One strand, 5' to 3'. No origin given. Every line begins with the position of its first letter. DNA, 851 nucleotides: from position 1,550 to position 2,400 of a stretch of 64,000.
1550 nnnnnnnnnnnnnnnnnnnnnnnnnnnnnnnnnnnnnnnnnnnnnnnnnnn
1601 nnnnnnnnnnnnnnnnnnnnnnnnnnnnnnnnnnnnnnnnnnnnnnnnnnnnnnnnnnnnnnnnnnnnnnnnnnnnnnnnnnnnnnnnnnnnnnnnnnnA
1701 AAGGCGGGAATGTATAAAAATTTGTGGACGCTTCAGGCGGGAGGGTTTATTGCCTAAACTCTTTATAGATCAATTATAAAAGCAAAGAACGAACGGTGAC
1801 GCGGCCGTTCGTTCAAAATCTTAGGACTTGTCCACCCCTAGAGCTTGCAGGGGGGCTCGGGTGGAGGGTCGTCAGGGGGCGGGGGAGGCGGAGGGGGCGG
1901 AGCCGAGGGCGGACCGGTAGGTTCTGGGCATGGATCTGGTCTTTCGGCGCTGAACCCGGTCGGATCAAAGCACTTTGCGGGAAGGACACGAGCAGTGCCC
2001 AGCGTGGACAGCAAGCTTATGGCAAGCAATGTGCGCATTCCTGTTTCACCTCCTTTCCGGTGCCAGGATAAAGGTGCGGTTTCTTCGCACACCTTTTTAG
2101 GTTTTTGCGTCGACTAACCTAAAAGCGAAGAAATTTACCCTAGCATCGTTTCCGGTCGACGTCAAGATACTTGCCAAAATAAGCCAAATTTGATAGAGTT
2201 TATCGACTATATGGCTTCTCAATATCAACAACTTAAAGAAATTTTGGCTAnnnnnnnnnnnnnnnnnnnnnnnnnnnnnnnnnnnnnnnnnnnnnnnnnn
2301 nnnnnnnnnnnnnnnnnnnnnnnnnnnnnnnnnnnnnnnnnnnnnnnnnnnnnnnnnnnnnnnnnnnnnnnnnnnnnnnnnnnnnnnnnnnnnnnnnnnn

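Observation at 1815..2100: Island 1: secreted proline-rich 66-aa peptide between convergent terminators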

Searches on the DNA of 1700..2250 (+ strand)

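Call 12: search_rna_families(source=window, start=1700, end=2250, threshold=evalue, max_evalue=10)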
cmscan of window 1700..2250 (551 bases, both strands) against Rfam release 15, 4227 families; matches with E-value up to 10: 2.
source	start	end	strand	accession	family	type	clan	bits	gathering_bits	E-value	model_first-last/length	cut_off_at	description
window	2148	2250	-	RF00443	SNORA27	Gene; snRNA; snoRNA; HACA-box;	CL00032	14.7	64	6.2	24-127/127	5'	Small nucleolar RNA SNORA27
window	1770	1869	+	RF00023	tmRNA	Gene;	CL00001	10.3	47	0.048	186-290/374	no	transfer-messenger RNA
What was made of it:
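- On Any Rfam RNA family: The best permissive hits in 1700-2250 are tmRNA at 10.3 bits (threshold 47) and SNORA27 at E = 6.2 (call 12).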

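Call 80: search_dna_similar(query=window:1758-2210:+, collection=phages, mode=distant, max_evalue=0.01, max_rows=10)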
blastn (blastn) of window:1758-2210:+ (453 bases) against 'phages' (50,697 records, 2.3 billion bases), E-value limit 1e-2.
No match.

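Call 81: search_dna_similar(query=window:1758-2210:+, collection=plasmids, mode=distant, max_evalue=0.01, max_rows=10)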
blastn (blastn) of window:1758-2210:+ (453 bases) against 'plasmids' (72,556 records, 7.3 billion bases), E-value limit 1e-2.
No match.

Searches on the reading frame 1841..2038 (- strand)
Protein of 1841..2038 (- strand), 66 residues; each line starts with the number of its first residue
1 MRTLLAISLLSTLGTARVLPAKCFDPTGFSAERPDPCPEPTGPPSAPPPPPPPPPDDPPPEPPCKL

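Call 11: find_encoding_contigs(protein=window:1841-2038:-, flank=10000, max_places=10)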
Protein seq(66 aa) (66 aa): no gene with exactly this product is on record in the collection.

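Call 14: search_protein_families(library=pfam, proteins=[window:1841-2038:-], max_evalue=1)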
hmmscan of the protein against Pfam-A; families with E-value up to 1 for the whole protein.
seq(66 aa): 0 families

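Call 27: find_homologous_proteins(query=A2, max_evalue=0.01)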
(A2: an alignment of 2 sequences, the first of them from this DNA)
Query A2 (2 sequences): 8000 candidates shared short words with the query, none scored E <= 0.01.
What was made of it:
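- Tried and rejected: A profile search of the two peptides was saturated by PPPPP words and gave no hits (call 27).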

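Call 35: search_protein_representatives(protein=window:1841-2038:-)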
Query: 66 residues. Proteins with E-value up to 0.001 (for the whole library): 2; up to 1e-10: 1; up to 1e-30: 0. The best 2 are listed.
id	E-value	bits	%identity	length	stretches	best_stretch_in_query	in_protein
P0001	4.1e-13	65.1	44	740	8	7-31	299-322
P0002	1.1e-10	57.4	35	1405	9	5-44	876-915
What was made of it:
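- No homologues were found in 1.8-5.8 billion proteins (calls 27, 35).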

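Call 50: search_protein_families(library=ncbifam, proteins=[window:1841-2038:-], max_evalue=1)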
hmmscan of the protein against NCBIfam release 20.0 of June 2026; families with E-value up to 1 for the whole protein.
seq(66 aa): 0 families

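Call 51: search_protein_families(library=phrogs, proteins=[window:1841-2038:-], max_evalue=1)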
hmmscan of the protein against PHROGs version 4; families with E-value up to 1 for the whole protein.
seq(66 aa): 0 families

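Call 82: predict_structure(protein=window:1841-2038:-)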
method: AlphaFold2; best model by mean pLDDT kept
length: 66 residues; sequences in the alignment: 1
mean_pLDDT: 61.5   pTM: 0.20
mean pLDDT of the five models: 61.5, 60.6, 60.1, 56.0, 54.3
residues with pLDDT >= 90: 0; 70-90: 19; 50-70: 33; < 50: 14
segments of 3 or more residues with pLDDT < 50: 24-26, 32-37
pLDDT, mean of each block of 10 residues (from residue 1): 60 53 50 49 68 80 75
secondary structure, 60 per line:
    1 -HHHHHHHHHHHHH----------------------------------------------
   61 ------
elements in order: H2-14
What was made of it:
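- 1991..2038 (-): Predicted Sec signal peptide (residues 1-16: MR / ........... / GTA, cleavage GTA|RV inferred). AF2 helix over residues 2-14 (call 82).
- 1850..1912 (-): Proline-rich tract (residues 43-63), with the P9 run at 1874-1900; bracketed by conserved C37 (1928-1930) and C64 (1847-1849). The model is non-helical and non-strand here, with its highest pLDDT (68-80) (call 82).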

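Call 83: find_related_loci(query=A2, collection=viral_contigs, flank=3000)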
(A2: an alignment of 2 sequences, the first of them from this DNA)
Query A2 (66 aa) in viral_contigs; peptide patterns used: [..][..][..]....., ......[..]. (x = any residue, [..] = any of these).
600 stretches matched a pattern, but none encodes a relative of the query by tblastn (E <= 1e-3).
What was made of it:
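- Tried and rejected: Phage and plasmid blastn and an IMG/VR scan gave nothing (calls 80, 81, 83).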

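Call 98: predict_structure(protein=P0123)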
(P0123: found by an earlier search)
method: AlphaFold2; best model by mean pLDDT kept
length: 141 residues; sequences in the alignment: 1
mean_pLDDT: 40.1   pTM: 0.25
mean pLDDT of the five models: 40.1, 39.2, 38.2, 32.2, 32.0
residues with pLDDT >= 90: 0; 70-90: 0; 50-70: 20; < 50: 121
segments of 3 or more residues with pLDDT < 50: 21-62, 64-141
pLDDT, mean of each block of 10 residues (from residue 1): 54 54 43 41 44 44 44 45 45 32 29 31 28 28 29
secondary structure, 60 per line:
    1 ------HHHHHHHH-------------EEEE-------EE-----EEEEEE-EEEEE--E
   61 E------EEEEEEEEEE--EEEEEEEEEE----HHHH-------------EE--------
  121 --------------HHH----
elements in order: H7-14 E28-31 E46-51 E53-57 E68-77 E80-89 H94-97
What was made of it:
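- Tried and rejected: AF2 model of the B-type protein: pLDDT 40, unusable, so no fold search was run (call 98).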

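Call 104: search_protein_families(library=padloc, proteins=[window:1841-2038:-, P0123], max_evalue=0.1)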
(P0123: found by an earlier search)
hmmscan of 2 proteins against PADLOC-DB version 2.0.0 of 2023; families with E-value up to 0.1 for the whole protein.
seq(66 aa): 0 families

P0123 (141 aa): 0 families

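Call 105: search_solved_structures(query=window:1841-2038:-, max_evalue=10)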
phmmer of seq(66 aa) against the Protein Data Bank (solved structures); distinct sequences matched with E-value up to 10: 2.
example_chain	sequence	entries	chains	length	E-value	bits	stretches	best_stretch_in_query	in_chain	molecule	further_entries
1co7_I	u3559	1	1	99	0.15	15.6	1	2-43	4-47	BOVINE PANCREATIC TRYPSIN INHIBITOR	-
4bnr_I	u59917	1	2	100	0.15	15.6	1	2-43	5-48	PANCREATIC TRYPSIN INHIBITOR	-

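Call 106: search_solved_structures(query=window:1841-2038:-, max_evalue=10, show_alignments=1)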
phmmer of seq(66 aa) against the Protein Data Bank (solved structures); distinct sequences matched with E-value up to 10: 2.
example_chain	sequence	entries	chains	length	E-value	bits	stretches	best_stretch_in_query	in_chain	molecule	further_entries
1co7_I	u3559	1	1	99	0.15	15.6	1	2-43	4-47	BOVINE PANCREATIC TRYPSIN INHIBITOR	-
4bnr_I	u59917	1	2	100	0.15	15.6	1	2-43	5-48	PANCREATIC TRYPSIN INHIBITOR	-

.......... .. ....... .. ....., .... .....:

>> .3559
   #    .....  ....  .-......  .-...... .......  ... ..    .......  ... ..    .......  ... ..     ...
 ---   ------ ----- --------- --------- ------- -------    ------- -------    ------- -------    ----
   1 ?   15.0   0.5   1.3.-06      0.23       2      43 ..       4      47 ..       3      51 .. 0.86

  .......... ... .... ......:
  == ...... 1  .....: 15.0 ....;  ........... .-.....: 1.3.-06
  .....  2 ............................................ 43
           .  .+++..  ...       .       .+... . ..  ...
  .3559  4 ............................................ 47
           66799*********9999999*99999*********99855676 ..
